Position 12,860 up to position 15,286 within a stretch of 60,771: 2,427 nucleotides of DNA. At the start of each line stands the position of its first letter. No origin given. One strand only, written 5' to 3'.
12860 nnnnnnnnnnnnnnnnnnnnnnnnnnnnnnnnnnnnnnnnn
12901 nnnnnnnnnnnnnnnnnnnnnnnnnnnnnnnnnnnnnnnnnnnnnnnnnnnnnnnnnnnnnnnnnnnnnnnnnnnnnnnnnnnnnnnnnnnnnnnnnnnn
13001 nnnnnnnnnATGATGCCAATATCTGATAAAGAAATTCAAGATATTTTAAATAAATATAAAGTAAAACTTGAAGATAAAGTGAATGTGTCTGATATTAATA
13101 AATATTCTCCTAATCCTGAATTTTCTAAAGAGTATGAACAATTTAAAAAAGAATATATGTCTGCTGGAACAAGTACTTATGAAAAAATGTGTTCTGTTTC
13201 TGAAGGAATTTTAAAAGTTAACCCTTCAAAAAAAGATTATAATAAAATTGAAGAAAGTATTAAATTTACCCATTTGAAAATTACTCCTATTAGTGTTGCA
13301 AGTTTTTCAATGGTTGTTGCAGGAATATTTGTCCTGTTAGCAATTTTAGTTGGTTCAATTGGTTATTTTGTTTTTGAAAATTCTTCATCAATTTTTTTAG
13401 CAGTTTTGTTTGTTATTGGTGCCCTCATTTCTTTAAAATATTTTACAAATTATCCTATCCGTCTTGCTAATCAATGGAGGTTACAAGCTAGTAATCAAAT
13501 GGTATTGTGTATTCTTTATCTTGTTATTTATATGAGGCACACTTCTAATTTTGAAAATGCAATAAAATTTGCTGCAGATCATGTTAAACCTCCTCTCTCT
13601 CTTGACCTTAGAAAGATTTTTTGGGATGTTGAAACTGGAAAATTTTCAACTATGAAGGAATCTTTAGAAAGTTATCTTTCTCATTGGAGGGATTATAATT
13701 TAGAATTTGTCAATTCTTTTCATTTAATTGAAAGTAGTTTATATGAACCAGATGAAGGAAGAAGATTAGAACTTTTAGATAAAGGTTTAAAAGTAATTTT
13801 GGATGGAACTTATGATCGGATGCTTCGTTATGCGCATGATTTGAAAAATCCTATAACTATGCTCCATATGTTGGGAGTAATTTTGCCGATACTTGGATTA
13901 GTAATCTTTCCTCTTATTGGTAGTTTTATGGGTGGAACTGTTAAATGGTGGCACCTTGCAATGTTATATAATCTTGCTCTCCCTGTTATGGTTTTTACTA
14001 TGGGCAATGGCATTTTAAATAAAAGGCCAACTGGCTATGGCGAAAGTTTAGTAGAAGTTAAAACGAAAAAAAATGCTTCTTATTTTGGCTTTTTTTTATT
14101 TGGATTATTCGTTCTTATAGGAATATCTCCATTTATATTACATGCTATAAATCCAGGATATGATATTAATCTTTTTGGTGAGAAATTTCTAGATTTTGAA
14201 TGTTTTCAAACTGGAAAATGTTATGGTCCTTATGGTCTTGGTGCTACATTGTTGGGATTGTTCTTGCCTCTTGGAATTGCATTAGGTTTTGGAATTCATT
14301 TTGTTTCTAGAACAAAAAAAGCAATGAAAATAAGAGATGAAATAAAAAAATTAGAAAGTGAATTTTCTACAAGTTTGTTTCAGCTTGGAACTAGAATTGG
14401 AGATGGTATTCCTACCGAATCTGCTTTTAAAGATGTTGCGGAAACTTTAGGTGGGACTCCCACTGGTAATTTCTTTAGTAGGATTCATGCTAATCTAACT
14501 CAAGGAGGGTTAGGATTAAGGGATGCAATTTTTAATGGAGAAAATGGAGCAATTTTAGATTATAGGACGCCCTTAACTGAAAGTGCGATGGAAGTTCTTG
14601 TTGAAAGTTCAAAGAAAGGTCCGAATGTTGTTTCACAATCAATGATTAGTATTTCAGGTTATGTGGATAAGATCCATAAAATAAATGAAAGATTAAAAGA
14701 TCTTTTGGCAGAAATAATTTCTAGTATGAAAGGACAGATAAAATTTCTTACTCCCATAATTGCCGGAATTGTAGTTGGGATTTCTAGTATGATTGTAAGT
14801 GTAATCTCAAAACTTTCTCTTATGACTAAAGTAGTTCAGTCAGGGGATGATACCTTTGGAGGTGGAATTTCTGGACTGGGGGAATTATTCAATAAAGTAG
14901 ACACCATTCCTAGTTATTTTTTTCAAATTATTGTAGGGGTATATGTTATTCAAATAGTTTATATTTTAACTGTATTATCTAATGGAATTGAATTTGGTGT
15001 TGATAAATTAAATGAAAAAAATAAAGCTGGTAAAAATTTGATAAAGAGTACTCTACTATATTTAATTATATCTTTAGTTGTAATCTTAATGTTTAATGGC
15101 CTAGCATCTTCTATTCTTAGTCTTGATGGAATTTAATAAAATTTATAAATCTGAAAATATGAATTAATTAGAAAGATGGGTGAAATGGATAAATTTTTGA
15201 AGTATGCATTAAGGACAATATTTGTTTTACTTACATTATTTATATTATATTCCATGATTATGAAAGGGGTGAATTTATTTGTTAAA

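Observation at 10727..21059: Ten-kilobase type IV pilus-like operon: long-form ATPase, 708-aa platform and 11 exported proteins, mostly of unknown family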

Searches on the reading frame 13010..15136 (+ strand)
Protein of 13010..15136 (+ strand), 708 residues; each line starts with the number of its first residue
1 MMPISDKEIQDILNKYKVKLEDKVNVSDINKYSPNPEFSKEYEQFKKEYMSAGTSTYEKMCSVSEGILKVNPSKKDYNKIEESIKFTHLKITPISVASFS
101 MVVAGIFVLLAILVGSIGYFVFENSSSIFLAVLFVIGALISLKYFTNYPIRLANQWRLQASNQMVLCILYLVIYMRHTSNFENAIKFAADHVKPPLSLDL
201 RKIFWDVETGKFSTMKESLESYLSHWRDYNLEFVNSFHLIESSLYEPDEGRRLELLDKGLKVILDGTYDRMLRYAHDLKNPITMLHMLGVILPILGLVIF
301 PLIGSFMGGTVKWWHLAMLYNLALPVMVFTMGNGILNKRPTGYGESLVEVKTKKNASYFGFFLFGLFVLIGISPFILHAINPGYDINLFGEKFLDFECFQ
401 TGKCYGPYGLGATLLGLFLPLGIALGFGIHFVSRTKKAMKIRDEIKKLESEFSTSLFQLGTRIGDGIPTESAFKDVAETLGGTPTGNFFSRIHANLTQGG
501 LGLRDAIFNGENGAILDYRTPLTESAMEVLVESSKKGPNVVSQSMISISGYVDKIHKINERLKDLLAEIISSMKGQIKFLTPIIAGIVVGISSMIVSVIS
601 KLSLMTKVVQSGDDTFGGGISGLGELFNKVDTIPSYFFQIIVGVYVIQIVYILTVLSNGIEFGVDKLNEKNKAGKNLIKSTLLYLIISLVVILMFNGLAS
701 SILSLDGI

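Call 3: search_protein_families(library=pfam, proteins=[window:13010-15136:+], max_evalue=0.1)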
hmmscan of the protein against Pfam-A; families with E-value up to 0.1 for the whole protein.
window:13010-15136:+ (708 aa): 3 families
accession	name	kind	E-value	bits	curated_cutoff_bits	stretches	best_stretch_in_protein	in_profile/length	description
PF00482.28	T2SSF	-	0.00036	20.9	25.2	0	458-539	4-76/125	Type II secretion system (T2SS), protein F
PF07377.18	DUF1493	-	0.061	14.4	21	0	4-49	41-84/108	Protein of unknown function (DUF1493)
PF24853.1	DUF7727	-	0.074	14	27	1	635-705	55-125/139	Domain of unknown function (DUF7727)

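Call 4: search_protein_families(library=ncbifam, proteins=[window:13010-15136:+], max_evalue=0.1)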
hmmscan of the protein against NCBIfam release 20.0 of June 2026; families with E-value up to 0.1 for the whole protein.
window:13010-15136:+ (708 aa): 0 families

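Call 20: search_protein_families(library=pfam, alignment_id=A1, max_evalue=0.01)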
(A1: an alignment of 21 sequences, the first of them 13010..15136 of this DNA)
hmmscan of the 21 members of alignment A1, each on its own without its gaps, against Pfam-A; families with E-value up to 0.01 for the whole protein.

A. member 1, window:13010-15136:+ (708 aa): 1 family
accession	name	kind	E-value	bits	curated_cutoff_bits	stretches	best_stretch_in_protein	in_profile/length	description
PF00482.28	T2SSF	-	0.00036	20.9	25.2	0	458-539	4-76/125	Type II secretion system (T2SS), protein F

B. families by the number of members that match (of 21 scanned): 6 families
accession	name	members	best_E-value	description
PF00482.28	T2SSF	3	0.00026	Type II secretion system (T2SS), protein F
PF20990.2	DUF2207_C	2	1.6e-06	Predicted membrane protein (DUF2207) C-terminal domain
PF07377.18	DUF1493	1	0.00079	Protein of unknown function (DUF1493)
PF13903.11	Claudin_2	1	0.0074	PMP-22/EMP/MP20/Claudin tight junction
PF05393.16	Hum_adeno_E3A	1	0.008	Human adenovirus early E3A glycoprotein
PF04513.17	Baculo_PEP_C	1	0.0089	Baculovirus polyhedron envelope protein, PEP, C terminus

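Call 21: search_solved_structures(query=A1, max_evalue=1, show_alignments=2)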
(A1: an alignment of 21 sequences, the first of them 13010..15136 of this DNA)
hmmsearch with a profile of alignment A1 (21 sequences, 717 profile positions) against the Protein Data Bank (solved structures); distinct sequences matched with E-value up to 1: 0.

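Call 22: find_homologous_proteins(query=A1, max_evalue=0.001)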
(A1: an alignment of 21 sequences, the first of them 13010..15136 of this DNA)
Query A1 (21 sequences) (708 aa, profile of the alignment): 3443 proteins with E <= 0.001 among 8000 candidates; the best 120 are listed.
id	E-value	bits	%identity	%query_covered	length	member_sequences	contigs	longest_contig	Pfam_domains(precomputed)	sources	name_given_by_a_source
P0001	0.0e+0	1071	72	99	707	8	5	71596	-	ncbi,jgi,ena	-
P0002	0.0e+0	1069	100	100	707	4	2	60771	-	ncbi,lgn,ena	-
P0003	0.0e+0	1053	49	99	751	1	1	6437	-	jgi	jgi:hypothetical protein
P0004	0.0e+0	1052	49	99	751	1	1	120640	-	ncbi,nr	ncbi:MAG: hypothetical protein PHT54_00100 [Candidatus Nanoarchaeia archaeon]|nr:hypothetical protei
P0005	0.0e+0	1047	51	99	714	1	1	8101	-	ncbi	-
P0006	0.0e+0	1047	59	99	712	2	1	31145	-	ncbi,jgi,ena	-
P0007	0.0e+0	1046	49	99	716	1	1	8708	-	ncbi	-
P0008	0.0e+0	1045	47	99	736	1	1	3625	-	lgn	-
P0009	0.0e+0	1043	52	99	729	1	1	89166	-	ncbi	-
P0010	0.0e+0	1042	49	98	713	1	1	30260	-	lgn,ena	-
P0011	0.0e+0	1042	46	99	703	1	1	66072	-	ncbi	-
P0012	0.0e+0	1041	48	96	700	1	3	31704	-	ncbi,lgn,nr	ncbi:hypothetical protein HYV89_03175 [Candidatus Woesearchaeota archaeon]|nr:hypothetical protein [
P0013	0.0e+0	1041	49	94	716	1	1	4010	-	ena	-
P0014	0.0e+0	1040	74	99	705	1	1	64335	-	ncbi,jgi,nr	ncbi:hypothetical protein HOD61_02000 [archaeon]|jgi:hypothetical protein|nr:hypothetical protein [a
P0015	0.0e+0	1040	49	99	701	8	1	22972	-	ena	-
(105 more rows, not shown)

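Call 39: predict_structure(alignment_id=A2)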
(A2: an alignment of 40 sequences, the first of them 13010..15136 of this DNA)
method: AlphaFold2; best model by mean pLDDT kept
length: 708 residues; sequences in the alignment: 40
mean_pLDDT: 78.9   pTM: 0.73
mean pLDDT of the five models: 78.9, 78.6, 76.2, 75.6, 73.7
residues with pLDDT >= 90: 58; 70-90: 525; 50-70: 94; < 50: 31
segments of 3 or more residues with pLDDT < 50: 24-26, 28-38, 51-54, 613-619, 706-708
pLDDT, mean of each block of 10 residues (from residue 1): 66 74 52 45 58 64 85 84 79 86 88 81 73 83 84 81 84 82 86 81 82 87 86 92 88 88 85 80 78 73 65 78 86 77 54 70 89 84 67 69 71 86 89 84 83 88 87 89 88 87 87 80 81 83 84 81 81 86 87 80 67 49 55 77 90 87 80 91 91 83 56
secondary structure, 60 per line:
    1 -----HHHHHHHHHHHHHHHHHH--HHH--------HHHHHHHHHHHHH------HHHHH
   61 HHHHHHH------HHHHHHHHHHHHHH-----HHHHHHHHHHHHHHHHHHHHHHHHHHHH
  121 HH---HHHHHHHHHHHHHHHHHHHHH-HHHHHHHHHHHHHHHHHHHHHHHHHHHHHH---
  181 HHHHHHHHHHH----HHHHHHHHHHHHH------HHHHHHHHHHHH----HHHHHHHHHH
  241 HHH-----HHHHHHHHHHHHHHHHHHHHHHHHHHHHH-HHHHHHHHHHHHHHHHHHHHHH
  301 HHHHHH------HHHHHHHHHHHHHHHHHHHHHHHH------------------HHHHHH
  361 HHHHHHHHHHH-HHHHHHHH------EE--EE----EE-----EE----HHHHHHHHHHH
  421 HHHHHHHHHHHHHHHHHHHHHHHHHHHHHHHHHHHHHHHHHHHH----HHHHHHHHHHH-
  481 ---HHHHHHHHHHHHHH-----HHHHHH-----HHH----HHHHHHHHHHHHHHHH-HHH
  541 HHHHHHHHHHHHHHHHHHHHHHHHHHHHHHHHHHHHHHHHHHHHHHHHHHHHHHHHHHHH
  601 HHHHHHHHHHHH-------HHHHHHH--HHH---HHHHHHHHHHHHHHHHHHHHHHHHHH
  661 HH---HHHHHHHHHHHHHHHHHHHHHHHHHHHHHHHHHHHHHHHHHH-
elements in order (helices of 4 or more, strands of 3 or more residues): H6-23 H37-49 H56-67 H74-87 H93-122 H126-146 H148-177 H181-191 H196-208 H215-226 H231-243 H249-277 H279-306 H313-336 H355-371 H373-380 H410-464 H469-479 H484-497 H503-508 H521-536 H538-612 H620-626 H635-662 H666-707

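Call 44: fold_search(model_id=the predicted structure, library=pdb)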
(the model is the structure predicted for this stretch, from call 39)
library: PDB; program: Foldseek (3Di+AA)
matches with E <= 10: 187; with E <= 0.001: 0
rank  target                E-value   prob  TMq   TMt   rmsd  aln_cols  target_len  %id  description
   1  4igg_B                2.3e-01  0.16  0.12  0.11  35.0       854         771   10  Full-length human alpha-catenin crystal structure (released 2012-12-26)
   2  3jc8_Ca               3.4e-01  0.66  0.15  0.28  23.9       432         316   11  Architectural model of the type IVa pilus machine in a piliated state (released 2016-03-16)
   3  3c1q_B                4.3e-01  1.00  0.14  0.72   3.1       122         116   19  The three-dimensional structure of the cytoplasmic domains of EpsF from the Type 2 Secretion System of Vibrio cholerae (released 2009-02-03)
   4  6afs_B                4.5e-01  0.08  0.10  0.10  32.2       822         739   11  Proton pyrophosphatase - two phosphates-bound (released 2019-04-10)
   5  6afy_A                4.6e-01  0.07  0.09  0.09  33.4       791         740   12  Proton pyrophosphatase-E225S mutant (released 2019-04-10)
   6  2vmb_B                5.4e-01  1.00  0.14  0.74   3.0       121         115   18  The three-dimensional structure of the cytoplasmic domains of EpsF from the Type 2 Secretion System of Vibrio cholerae (released 2009-02-10)
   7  6jb3                  5.4e-01  0.08  0.10  0.10  35.7       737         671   12  Structure of SUR1 subunit bound with repaglinide (released 2019-05-22)
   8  3c1q_A                5.6e-01  1.00  0.13  0.69   3.1       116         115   20  The three-dimensional structure of the cytoplasmic domains of EpsF from the Type 2 Secretion System of Vibrio cholerae (released 2009-02-03)
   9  2vma_A                5.8e-01  1.00  0.14  0.69   3.1       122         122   19  The three-dimensional structure of the cytoplasmic domains of EpsF from the Type 2 Secretion System of Vibrio cholerae (released 2009-02-10)
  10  6xr1                  5.8e-01  0.11  0.10  0.12  33.0       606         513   11  Computationally designed right-handed alpha/alpha single-chain toroid with 9 repeats (released 2021-07-14)
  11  6afx_A                6.0e-01  0.08  0.11  0.10  32.5       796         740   11  Proton pyrophosphatase - E225A (released 2019-04-10)
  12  8eew_A                6.8e-01  0.06  0.08  0.08  40.6       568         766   10  CryoEM of the soluble OPA1 dimer from the GDP-AlFx bound helical assembly on a lipid membrane (released 2023-06-28)
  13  2vmb_A                7.9e-01  1.00  0.14  0.71   3.0       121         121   18  The three-dimensional structure of the cytoplasmic domains of EpsF from the Type 2 Secretion System of Vibrio cholerae (released 2009-02-10)
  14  5ysu_C                8.2e-01  0.03  0.06  0.05  36.4       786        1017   10  Plumbagin in complex with CRM1-RanM189D-RanBP1 (released 2018-11-21)
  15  2vma_B                8.8e-01  1.00  0.14  0.74   3.0       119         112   18  The three-dimensional structure of the cytoplasmic domains of EpsF from the Type 2 Secretion System of Vibrio cholerae (released 2009-02-10)
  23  5nbg_A                1.4e+00  1.00  0.13  0.73   3.0       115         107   15  Structure of the cytoplasmic domain I of OutF in the D. dadantii type II secretion system (released 2018-03-21)
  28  5nbg_B                1.7e+00  0.99  0.13  0.74   3.0       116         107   15  Structure of the cytoplasmic domain I of OutF in the D. dadantii type II secretion system (released 2018-03-21)
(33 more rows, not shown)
